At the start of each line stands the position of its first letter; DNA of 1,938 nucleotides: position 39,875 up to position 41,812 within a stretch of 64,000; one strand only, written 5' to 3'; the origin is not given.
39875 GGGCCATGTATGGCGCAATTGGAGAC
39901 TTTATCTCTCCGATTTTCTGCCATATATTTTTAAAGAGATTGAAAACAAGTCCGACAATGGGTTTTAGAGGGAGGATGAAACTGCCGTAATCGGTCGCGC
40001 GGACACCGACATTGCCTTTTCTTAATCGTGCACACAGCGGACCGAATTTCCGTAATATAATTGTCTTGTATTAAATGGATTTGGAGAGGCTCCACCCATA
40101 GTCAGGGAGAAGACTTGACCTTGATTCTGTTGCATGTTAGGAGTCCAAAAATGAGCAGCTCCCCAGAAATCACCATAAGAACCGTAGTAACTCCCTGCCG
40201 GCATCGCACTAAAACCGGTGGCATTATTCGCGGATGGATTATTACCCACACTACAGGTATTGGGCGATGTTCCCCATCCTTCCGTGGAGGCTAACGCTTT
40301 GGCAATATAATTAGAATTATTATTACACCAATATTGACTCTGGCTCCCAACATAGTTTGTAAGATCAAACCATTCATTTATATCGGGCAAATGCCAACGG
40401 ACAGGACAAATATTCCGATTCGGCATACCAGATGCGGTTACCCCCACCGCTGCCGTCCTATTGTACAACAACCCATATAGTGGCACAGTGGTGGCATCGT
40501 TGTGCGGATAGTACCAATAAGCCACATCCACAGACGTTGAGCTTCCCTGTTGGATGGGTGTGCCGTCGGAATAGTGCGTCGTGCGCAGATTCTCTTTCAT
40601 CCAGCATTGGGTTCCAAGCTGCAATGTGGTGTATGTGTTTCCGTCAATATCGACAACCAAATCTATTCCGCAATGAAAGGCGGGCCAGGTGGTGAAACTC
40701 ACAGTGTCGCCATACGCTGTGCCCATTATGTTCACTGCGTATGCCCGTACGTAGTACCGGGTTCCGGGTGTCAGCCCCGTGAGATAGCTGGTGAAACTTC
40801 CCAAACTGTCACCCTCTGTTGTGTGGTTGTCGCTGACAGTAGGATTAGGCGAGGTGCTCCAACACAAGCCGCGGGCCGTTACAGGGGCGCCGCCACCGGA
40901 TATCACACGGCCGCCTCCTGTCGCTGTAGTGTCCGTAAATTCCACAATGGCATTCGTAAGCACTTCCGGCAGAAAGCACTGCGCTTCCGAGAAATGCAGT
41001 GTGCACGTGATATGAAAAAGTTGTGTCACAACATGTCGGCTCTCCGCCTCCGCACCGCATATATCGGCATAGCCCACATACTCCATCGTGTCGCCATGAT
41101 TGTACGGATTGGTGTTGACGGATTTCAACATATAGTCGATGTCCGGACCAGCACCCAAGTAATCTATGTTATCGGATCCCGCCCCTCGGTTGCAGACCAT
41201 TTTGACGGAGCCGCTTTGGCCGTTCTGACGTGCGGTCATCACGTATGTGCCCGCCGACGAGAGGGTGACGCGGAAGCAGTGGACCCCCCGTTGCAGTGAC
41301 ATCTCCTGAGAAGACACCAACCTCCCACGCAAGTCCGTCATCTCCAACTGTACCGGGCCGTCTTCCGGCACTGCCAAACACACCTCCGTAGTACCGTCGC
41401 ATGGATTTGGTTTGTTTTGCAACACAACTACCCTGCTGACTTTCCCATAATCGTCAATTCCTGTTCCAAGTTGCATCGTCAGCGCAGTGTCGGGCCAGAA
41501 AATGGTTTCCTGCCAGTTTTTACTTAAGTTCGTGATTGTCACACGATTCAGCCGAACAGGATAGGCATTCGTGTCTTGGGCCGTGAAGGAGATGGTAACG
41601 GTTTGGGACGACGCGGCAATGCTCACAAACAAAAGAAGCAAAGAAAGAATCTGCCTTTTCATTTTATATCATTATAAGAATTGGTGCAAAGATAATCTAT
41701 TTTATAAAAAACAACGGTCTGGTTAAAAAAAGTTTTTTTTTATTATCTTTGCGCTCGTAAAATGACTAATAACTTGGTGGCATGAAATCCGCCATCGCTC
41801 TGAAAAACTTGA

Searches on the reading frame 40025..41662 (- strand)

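Call 32: search_protein_families(library=pfam, proteins=[window:40025-41662:-], max_evalue=0.00001)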
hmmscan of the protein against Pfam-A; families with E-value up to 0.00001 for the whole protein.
window:40025-41662:- (546 aa): 1 family
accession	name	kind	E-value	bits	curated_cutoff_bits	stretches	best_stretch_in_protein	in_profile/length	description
PF09603.15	Fib_succ_major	-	2.1e-29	103.6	33.9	1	349-544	3-186/187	Fibrobacter succinogenes major domain (Fib_succ_major)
